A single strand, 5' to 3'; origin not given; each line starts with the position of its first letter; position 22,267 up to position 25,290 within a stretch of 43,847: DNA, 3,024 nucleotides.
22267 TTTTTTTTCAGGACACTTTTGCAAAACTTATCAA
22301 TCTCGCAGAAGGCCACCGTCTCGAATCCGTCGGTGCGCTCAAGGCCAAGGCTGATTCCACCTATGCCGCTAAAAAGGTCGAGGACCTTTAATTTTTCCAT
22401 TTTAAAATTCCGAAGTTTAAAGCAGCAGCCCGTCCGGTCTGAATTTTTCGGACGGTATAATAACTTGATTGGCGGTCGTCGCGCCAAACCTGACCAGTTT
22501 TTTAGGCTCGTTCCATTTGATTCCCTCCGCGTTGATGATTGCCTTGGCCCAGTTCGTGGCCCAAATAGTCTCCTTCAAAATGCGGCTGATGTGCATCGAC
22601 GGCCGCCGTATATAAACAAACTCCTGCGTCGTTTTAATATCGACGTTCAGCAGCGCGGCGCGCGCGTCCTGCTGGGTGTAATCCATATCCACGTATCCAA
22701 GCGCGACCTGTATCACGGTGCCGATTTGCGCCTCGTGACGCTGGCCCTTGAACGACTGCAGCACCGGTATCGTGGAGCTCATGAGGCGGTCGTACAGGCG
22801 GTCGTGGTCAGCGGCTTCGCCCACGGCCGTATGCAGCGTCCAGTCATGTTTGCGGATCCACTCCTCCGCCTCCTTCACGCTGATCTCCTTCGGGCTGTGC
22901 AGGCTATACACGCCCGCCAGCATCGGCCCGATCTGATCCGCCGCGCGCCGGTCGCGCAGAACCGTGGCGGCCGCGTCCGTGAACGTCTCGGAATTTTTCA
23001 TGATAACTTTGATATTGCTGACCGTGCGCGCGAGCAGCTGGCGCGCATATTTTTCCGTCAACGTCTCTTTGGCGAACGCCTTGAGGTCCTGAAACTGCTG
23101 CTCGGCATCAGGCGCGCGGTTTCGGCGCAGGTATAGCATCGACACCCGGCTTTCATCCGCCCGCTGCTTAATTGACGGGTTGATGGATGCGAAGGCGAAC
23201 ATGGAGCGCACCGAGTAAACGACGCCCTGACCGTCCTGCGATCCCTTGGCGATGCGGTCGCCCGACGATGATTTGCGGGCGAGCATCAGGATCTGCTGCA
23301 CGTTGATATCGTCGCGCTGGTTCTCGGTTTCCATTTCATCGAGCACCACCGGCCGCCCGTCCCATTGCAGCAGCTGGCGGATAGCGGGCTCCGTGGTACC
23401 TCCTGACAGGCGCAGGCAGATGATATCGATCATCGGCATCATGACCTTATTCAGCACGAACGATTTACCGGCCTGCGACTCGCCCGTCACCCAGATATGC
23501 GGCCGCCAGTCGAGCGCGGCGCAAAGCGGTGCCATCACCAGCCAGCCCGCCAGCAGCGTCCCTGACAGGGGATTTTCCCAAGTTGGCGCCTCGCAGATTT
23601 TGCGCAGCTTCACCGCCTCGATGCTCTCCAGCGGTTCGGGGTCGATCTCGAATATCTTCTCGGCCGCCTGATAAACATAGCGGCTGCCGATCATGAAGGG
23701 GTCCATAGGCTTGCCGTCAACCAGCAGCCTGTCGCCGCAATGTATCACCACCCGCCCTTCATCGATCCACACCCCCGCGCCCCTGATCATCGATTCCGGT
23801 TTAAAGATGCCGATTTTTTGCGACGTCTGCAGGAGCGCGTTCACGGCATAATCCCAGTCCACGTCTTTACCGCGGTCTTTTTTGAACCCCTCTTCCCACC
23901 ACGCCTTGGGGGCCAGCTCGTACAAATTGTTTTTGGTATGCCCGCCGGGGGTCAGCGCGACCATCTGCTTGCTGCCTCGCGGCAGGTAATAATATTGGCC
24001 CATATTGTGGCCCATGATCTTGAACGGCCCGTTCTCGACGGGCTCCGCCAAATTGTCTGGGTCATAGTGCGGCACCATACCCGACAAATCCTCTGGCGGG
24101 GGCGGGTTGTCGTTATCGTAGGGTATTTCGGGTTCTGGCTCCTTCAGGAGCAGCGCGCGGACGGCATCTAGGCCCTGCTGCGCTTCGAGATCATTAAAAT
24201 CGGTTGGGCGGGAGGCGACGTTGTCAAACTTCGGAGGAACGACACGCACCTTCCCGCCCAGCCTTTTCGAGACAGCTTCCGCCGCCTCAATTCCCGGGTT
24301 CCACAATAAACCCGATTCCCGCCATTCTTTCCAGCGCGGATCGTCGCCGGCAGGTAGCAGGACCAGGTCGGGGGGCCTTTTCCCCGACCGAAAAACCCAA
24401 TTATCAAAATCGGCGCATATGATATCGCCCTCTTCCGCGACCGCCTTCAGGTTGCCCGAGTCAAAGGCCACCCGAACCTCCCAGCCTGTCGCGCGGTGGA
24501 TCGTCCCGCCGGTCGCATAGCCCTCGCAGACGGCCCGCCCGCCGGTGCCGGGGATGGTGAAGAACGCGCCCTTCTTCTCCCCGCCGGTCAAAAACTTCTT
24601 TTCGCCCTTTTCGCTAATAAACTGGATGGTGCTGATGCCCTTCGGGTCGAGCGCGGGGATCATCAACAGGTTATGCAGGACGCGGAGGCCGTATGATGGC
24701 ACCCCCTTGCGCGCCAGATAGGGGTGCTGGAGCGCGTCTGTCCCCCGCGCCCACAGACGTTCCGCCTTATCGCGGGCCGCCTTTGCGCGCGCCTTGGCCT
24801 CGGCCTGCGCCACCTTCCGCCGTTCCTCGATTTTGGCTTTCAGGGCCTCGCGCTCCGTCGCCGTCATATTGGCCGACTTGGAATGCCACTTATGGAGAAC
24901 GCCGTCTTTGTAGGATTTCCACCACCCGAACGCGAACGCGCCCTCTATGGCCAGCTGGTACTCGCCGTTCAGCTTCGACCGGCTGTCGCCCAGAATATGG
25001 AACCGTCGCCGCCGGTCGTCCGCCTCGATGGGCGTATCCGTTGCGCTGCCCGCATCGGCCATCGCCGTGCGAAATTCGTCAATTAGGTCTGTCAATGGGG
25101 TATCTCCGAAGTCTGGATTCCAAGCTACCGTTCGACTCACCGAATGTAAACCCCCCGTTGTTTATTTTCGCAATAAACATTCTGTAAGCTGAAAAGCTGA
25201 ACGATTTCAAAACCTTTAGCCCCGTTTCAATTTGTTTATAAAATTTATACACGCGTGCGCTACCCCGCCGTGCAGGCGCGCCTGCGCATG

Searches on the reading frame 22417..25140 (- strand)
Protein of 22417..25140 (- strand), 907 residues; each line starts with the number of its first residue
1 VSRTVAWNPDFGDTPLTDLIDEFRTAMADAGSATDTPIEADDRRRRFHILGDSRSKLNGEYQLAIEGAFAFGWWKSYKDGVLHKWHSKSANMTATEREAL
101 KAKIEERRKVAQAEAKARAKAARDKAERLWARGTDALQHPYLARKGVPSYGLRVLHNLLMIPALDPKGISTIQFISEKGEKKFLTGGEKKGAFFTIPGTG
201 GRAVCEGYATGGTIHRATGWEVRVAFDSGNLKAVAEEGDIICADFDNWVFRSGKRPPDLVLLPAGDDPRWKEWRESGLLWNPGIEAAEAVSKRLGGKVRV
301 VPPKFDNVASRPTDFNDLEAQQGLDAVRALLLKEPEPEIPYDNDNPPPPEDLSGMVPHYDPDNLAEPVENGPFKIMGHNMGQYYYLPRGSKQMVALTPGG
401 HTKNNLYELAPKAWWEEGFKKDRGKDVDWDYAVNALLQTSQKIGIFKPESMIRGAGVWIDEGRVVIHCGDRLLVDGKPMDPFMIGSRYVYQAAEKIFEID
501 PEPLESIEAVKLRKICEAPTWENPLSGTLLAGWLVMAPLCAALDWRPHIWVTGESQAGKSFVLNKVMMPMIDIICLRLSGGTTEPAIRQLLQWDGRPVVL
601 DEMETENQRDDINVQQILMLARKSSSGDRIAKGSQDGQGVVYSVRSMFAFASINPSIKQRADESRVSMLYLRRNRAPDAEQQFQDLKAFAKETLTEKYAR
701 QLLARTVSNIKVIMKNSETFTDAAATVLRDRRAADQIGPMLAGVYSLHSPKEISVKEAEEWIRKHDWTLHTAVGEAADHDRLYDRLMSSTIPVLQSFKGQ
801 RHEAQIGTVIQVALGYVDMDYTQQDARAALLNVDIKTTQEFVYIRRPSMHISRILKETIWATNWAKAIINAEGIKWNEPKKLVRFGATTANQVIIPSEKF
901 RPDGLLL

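Call 10: search_protein_families(library=pfam, proteins=[window:22417-25140:-], max_evalue=0.001)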
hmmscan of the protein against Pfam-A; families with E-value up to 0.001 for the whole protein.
window:22417-25140:- (907 aa): 0 families

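Call 12: search_solved_structures(query=window:22417-25140:-, max_evalue=0.01)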
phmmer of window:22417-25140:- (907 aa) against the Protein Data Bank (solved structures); distinct sequences matched with E-value up to 0.01: 0.

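Call 13: search_protein_families(library=phrogs, proteins=[window:22417-25140:-], max_evalue=0.001)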
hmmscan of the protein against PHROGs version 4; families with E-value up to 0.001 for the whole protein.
window:22417-25140:- (907 aa): 6 families
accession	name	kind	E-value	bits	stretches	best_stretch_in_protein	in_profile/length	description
phrog_35358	-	DNA, RNA and nucleotide metabolism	9.1e-133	445.3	1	74-896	79-941/968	DNA primase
phrog_2249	-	DNA, RNA and nucleotide metabolism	2.9e-58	199.2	1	65-334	63-322/802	DNA primase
phrog_21086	-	unknown function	2.5e-40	139.7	1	420-898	115-600/617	-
phrog_510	-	DNA, RNA and nucleotide metabolism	1.3e-21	78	1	102-328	110-354/667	DNA primase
phrog_25777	-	DNA, RNA and nucleotide metabolism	1.3e-11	44.4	1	157-237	199-280/907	DNA primase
phrog_4913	-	DNA, RNA and nucleotide metabolism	3.2e-07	29.5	1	73-330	104-374/1290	replication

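Call 14: search_dna_similar(query=window:22417-25140:-, collection=phages, mode=protein, max_rows=30)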
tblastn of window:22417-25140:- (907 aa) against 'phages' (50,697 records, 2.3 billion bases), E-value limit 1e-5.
Records with a match: 109; places in all: 109; records where one place covers at least 80% of the query: 13.
Best place of each record, by identity: <60% 109.
By first word of the organism name: Vibrio 19; Pseudomonas 15; Escherichia 10; Xanthomonas 10; Moraxella 7; Bordetella 5; Caudoviricetes 4; Serratia 3; Enterobacter 3; Enterobacteria 3; and 20 more.
By host as written in the record: - 17; Xanthomonas campestris pv. campestris GBBC 1419 8; Escherichia coli 7; Vibrio lentus 7; Moraxella catarrhalis 7; Bordetella bronchiseptica 3; Vibrio crassostreae 3; Vibrio splendidus 3; and 44 more.
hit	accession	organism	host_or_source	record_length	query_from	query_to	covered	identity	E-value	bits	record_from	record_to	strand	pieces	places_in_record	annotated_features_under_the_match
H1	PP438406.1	Microcystis phage Mwe-JY13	Microcystis wesenbergii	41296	16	893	97%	33.5%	2e-130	439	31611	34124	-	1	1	DNA primase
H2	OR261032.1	Aeromonas phage ST4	Aeromonas hydrophila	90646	16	896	97%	31.8%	2e-104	363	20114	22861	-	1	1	DNA primase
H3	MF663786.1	Bordetella phage vB_BbrM_PHB04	Bordetella bronchiseptica 4715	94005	17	896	97%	29.8%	2e-95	336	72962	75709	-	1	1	putative DNA primase/helicase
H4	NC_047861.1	Bordetella phage vB_BbrM_PHB04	Bordetella bronchiseptica 4715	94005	17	896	97%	29.8%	2e-95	336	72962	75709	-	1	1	DNA primase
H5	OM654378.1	Pararheinheimera phage vB_PsoM_KLER1-1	Pararheinheimera soli strain KR2-1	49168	19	896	97%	29.8%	1e-94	333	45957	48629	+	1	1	DNA primase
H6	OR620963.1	Yersinia phage fHe-Yen8-01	Yersinia enterocolitica serotype O:8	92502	18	888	92%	30.1%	3e-53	320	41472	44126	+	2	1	DNA primase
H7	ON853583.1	Serratia phage MQ-4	Serratia liquefaciens EOA81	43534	129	896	85%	31.4%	6e-97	340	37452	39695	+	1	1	hypothetical protein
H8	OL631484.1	Escherichia phage ECML-606-1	Escherichia coli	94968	16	831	90%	29.1%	9e-72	265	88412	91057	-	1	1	hypothetical protein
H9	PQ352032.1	Enterobacter phage phiT5282EW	Enterobacter sp.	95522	5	863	95%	27.4%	9e-74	271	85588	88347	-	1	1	hypothetical protein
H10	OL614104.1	Morganella phage Mecenats66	Morganella sp.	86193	16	809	88%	29.5%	1e-86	310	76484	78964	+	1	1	DNA primase/helicase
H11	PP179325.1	Pseudomonas phage Touem01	Pseudomonas syringae 7C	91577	20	791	85%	29.0%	5e-85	305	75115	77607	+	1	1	putative DNA primase/helicase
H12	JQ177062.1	Bdellovibrio phage phi1422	Bdellovibrio bacteriovorus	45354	141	884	82%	29.2%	1e-63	241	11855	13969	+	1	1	putative primase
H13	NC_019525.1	Bdellovibrio phage phi1422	Bdellovibrio bacteriovorus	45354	141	884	82%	29.2%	1e-63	241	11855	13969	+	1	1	DNA primase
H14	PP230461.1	Bordetella phage PY223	Bordetella bronchiseptica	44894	359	898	60%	35.4%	1e-97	343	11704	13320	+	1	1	CHC2 zinc finger protein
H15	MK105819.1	Synechococcus phage S-H1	Synechococcus sp. WH 7803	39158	370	875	56%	35.9%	2e-82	297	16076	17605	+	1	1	hypothetical protein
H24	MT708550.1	Achromobacter phage Mano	Achromobacter sp.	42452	15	332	35%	37.2%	5e-38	160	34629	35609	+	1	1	DNA primase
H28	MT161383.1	Xanthomonas phage FoX3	Xanthomonas campestris pv. campestris ...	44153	18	328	34%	33.9%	3e-34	148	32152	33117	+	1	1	DNA primase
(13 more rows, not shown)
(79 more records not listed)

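Call 15: find_related_loci(query=window:22417-25140:-, collection=viral_contigs, flank=4000)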
Query window:22417-25140:- (907 aa) in viral_contigs; peptide patterns used: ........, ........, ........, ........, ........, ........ (x = any residue, [..] = any of these).
3 stretches matched a pattern, but none encodes a relative of the query by tblastn (E <= 1e-3).

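Call 16: find_homologous_proteins(query=window:22417-25140:-, max_evalue=1e-20)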
Query window:22417-25140:- (907 aa): 146 proteins with E <= 1e-20 among 8000 candidates; the best 120 are listed.
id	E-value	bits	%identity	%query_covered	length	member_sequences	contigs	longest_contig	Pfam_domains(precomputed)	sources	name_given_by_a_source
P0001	0.0e+0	2041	100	97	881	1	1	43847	-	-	-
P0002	0.0e+0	1461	70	98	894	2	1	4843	-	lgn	-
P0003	0.0e+0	1094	54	98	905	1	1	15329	PF13362.13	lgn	-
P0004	2.5e-282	957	49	97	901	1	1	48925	PF13362.13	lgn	-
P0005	1.3e-278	945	50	97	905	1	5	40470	PF13362.13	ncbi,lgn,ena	-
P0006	3.1e-267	907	47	98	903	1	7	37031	PF13362.13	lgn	-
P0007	2.2e-257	875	46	98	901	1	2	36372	PF13362.13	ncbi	-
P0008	2.0e-185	636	40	97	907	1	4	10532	PF13362.13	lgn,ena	-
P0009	5.2e-163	562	37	96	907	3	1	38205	PF13662.13,PF13362.13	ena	-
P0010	4.4e-150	520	36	97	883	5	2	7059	PF13662.13,PF13362.13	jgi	jgi:putative DNA primase/helicase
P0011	1.0e-147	512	36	94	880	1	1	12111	PF13362.13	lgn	-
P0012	4.8e-135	470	32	98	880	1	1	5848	PF13362.13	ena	-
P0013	1.9e-116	408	32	97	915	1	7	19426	PF13362.13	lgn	-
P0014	2.1e-115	405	32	97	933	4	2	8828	PF13362.13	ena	-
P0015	4.6e-114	400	32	97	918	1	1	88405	PF13362.13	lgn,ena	-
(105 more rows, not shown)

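Call 17: find_encoding_contigs(protein=P0002, flank=6000, max_places=3)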
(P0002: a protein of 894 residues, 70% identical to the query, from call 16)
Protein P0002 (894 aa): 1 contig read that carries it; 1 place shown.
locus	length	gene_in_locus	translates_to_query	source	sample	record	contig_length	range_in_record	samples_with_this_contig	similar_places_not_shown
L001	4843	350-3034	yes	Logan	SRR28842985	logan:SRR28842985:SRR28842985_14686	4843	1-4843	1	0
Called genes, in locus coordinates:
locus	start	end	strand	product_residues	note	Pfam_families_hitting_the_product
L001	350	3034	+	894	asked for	-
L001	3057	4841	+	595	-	?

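Call 18: find_encoding_contigs(protein=P0003, flank=6000, max_places=3)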
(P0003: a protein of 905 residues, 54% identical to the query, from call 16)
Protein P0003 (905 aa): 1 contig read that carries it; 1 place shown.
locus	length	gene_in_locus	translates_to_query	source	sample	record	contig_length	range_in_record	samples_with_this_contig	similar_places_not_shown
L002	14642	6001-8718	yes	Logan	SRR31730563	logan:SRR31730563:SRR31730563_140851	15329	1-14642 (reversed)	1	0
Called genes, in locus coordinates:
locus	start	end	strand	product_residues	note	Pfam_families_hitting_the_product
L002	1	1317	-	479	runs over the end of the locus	PF17289:Terminase_6C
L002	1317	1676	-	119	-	PF20137:BubE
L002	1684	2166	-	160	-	-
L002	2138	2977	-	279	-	PF25680:Mom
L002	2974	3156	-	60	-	-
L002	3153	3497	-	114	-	-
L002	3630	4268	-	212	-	PF02195:ParB_N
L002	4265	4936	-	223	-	-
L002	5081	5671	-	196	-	-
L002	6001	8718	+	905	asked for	PF13362:Toprim_3 (weak)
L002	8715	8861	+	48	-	-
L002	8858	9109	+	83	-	-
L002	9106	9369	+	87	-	-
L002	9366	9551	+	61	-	-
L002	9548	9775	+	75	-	-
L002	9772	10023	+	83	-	-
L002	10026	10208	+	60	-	PF14373:Imm_superinfect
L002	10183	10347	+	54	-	-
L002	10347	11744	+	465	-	PF00270:DEAD, PF04851:ResIII, PF00271:Helicase_C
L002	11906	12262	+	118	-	-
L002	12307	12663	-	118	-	-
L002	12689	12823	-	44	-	PF07878:RHH_5 (weak)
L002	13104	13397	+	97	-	-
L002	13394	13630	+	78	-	-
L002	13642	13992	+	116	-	PF27050:Phage_P22_Y8K6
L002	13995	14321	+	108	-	-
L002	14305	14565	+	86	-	-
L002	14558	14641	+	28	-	?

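Call 19: find_encoding_contigs(protein=P0004, flank=6000, max_places=3)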
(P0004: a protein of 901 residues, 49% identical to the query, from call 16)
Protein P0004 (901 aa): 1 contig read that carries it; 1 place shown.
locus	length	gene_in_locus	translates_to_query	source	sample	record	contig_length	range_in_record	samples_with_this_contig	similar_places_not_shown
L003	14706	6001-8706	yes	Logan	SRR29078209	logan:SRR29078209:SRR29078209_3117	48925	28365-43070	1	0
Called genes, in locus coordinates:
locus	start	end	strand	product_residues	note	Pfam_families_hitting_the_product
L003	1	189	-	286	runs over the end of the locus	PF04233:Phage_Mu_F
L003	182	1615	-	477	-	PF06381:Phage_portal_3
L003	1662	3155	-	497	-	PF17289:Terminase_6C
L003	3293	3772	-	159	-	-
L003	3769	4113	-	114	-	PF20137:BubE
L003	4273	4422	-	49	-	-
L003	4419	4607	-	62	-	-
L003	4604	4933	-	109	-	-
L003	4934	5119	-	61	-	-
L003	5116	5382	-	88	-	-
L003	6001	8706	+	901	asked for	PF13362:Toprim_3 (faint)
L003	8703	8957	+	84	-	-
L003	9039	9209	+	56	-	-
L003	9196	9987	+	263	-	PF26125:AcrVA2-like (weak)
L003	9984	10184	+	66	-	-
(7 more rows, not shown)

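Call 20: find_encoding_contigs(protein=P0005, flank=6000, max_places=5)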
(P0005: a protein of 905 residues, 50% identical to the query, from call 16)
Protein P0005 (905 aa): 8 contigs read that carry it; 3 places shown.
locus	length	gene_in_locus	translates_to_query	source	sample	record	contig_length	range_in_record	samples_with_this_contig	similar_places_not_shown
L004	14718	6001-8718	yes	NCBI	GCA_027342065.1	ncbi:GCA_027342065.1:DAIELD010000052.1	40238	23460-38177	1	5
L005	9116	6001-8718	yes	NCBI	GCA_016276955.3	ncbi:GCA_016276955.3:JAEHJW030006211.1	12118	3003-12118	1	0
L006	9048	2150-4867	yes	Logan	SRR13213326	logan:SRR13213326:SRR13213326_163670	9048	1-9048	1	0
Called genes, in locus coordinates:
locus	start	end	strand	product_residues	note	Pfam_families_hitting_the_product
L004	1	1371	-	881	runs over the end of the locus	PF14528:LAGLIDADG_3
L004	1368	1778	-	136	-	-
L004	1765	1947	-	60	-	-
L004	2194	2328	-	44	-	-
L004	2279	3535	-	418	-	PF02195:ParB_N (weak), PF01555:N6_N4_Mtase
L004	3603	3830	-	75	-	-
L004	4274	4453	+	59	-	-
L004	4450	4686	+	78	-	-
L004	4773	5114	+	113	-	-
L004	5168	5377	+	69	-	-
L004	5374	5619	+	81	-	-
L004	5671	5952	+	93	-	-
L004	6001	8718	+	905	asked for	PF13362:Toprim_3 (weak)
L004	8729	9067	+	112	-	-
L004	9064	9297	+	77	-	-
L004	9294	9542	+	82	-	-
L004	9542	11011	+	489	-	PF04851:ResIII, PF00271:Helicase_C (weak)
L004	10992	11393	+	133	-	PF08774:VRR_NUC (weak)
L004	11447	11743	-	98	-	-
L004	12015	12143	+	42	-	-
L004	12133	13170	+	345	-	-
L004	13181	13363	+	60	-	-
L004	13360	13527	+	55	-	-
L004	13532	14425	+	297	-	PF12684:DUF3799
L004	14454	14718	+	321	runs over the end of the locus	PF13479:AAA_24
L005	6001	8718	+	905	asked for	PF13362:Toprim_3 (weak)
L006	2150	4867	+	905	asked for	PF13362:Toprim_3 (weak)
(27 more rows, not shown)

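Call 21: find_encoding_contigs(protein=P0006, flank=6000, max_places=4)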
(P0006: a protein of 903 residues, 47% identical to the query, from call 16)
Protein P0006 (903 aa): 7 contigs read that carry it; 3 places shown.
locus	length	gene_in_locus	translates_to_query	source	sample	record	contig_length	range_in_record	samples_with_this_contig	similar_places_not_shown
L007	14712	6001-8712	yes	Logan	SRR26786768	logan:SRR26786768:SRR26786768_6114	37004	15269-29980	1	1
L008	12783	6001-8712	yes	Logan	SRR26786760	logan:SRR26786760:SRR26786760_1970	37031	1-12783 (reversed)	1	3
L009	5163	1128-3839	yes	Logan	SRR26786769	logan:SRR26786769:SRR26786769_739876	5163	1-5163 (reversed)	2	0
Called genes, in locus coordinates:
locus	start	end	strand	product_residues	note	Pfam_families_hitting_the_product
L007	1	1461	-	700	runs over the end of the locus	PF16510:P22_portal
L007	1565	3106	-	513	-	-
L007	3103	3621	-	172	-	-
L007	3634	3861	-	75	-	-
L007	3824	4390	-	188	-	-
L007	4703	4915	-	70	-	-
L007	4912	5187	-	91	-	PF11753:DUF3310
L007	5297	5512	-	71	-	-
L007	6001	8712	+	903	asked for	PF13362:Toprim_3 (weak)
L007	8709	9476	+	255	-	-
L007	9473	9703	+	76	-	-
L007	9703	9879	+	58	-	-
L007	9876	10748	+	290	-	PF00145:DNA_methylase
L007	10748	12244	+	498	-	PF00270:DEAD (faint), PF04851:ResIII, PF18766:SWI2_SNF2, PF00271:Helicase_C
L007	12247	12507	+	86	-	-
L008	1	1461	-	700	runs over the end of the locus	PF16510:P22_portal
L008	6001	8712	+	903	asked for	PF13362:Toprim_3 (weak)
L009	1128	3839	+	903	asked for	PF13362:Toprim_3 (weak)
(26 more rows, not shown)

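Call 22: find_encoding_contigs(protein=P0007, flank=6000, max_places=3)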
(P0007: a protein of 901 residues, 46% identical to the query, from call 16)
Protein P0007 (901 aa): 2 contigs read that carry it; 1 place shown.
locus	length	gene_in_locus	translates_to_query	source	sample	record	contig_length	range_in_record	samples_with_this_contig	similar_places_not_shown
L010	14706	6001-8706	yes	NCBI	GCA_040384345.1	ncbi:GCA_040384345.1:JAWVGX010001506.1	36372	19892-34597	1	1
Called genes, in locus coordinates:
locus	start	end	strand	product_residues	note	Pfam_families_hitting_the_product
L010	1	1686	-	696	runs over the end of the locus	PF16510:P22_portal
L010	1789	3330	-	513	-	-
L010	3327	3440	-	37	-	-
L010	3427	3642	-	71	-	-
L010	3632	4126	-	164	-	-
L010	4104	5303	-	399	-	PF02195:ParB_N, PF01555:N6_N4_Mtase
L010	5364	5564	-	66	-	-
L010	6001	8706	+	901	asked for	PF13362:Toprim_3 (faint)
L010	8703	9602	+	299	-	PF01507:PAPS_reduct (faint)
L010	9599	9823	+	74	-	-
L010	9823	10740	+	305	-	PF00145:DNA_methylase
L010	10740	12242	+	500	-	PF00270:DEAD (weak), PF04851:ResIII, PF18766:SWI2_SNF2 (weak), PF00271:Helicase_C, PF12172:zf-ChsH2 (weak)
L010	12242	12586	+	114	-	-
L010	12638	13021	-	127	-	-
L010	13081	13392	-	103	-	-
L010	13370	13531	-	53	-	PF07878:RHH_5 (weak)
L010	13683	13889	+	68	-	-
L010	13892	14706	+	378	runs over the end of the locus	-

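Call 33: find_related_loci(query=A1, collection=viral_contigs, flank=4000)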
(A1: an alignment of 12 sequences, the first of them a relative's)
Query A1 (881 aa) in viral_contigs; peptide patterns used: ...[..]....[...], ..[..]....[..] (x = any residue, [..] = any of these).
600 stretches matched a pattern (row limit reached: there are more); 580 encode a relative of the query (tblastn E <= 1e-3); the best 80 are kept; 80 distinct loci.
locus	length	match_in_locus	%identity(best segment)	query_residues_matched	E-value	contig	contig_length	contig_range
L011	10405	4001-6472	37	7-849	4e-174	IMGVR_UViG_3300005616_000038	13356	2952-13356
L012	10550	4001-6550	37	7-875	5e-166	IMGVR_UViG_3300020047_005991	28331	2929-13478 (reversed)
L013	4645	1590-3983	36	12-834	5e-160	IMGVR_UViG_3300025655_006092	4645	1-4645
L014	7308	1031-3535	35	12-870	9e-154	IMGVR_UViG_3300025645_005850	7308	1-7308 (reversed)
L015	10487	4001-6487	34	12-867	1e-143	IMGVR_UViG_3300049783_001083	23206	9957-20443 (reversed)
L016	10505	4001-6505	35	5-870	7e-140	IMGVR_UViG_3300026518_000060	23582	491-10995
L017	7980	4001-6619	34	18-874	2e-139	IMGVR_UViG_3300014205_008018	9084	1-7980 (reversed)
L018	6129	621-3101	34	10-860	1e-137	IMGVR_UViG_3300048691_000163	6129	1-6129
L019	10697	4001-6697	33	12-870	7e-122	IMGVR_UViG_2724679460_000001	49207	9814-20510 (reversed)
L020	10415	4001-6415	32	70-870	2e-113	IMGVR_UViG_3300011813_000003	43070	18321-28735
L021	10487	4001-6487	34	1-800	2e-110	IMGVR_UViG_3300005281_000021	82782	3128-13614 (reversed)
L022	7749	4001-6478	30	1-849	3e-106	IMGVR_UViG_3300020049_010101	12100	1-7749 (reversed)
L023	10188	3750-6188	31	48-870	9e-106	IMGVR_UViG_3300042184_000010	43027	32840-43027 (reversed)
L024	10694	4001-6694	30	6-870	4e-103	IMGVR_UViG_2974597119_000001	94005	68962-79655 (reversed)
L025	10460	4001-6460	31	1-765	1e-96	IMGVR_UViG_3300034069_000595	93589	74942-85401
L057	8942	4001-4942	32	1-311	1e-30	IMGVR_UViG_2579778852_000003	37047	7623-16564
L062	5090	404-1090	34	1-225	9e-30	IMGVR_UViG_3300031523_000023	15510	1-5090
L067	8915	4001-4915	34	1-328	5e-29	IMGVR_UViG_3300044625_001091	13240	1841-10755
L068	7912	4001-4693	38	66-311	9e-29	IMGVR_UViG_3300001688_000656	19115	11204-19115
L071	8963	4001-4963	32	1-323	2e-28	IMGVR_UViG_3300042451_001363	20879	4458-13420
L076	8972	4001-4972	30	12-353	6e-27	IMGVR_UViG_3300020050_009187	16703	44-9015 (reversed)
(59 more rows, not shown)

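Call 38: get_annotated_region(hit=H24, flank=4000)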
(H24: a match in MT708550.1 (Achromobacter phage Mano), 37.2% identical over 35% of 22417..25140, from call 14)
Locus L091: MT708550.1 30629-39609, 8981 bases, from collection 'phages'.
description: Achromobacter phage Mano, complete genome.
organism: Achromobacter phage Mano (NCBI taxid 2767570)
taxonomy: Viruses; Duplodnaviria; Heunggongvirae; Uroviricota; Caudoviricetes; Manovirus; Manovirus Mano
host: Achromobacter sp.; source: soil; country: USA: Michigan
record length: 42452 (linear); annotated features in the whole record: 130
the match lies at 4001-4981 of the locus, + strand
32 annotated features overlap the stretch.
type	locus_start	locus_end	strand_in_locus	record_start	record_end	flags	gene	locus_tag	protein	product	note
CDS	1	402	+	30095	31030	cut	-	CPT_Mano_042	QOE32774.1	ParB-like dsDNA partitioning protein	HHpred hit: 1VZ0_A, %: 99.88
regulatory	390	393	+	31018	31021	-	-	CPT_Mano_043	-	ribosome_binding_site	-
CDS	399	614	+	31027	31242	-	-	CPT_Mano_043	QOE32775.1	hypothetical protein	-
regulatory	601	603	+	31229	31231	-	-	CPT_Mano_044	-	ribosome_binding_site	-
CDS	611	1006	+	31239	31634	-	-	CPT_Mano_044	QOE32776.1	flap endonuclease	HHpred 4QBL_B classified as hydrolase, %: 99.82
regulatory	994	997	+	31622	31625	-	-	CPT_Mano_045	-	ribosome_binding_site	-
CDS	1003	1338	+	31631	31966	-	-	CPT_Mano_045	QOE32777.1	hypothetical protein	Similar to: ref|WP_109597684.1| hypothetical protein [Microvirga sp. 17 mud 1-3] e= 3.48202e-34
regulatory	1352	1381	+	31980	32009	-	-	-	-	terminator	-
regulatory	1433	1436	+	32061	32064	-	-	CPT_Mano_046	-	ribosome_binding_site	-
CDS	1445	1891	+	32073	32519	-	-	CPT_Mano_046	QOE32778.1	hypothetical protein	Similar to: ref|WP_060350589.1| hypothetical protein [Burkholderia stagnalis] e= 2.00339e-17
CDS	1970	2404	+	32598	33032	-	-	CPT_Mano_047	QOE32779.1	HNH endonuclease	Similar to: CRISPR-associated endonuclease Cas9/RNA Complex; CRISPR-Cas9, genome engineering, HYDROLASE-RNA-DNA ...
regulatory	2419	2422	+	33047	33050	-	-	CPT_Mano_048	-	ribosome_binding_site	-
CDS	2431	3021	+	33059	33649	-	-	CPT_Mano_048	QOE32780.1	hypothetical protein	Similar to: ref|WP_141984800.1| hypothetical protein [Bordetella hinzii] e= 8.97799e-29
regulatory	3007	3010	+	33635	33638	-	-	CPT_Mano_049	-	ribosome_binding_site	-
CDS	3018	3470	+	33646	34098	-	-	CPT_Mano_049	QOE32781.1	helix-turn-helix domain-containing protein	Similar to: gb|AYR01042.1| HTH DNA binding protein [Arthrobacter phage Isolde] e= 0.000578689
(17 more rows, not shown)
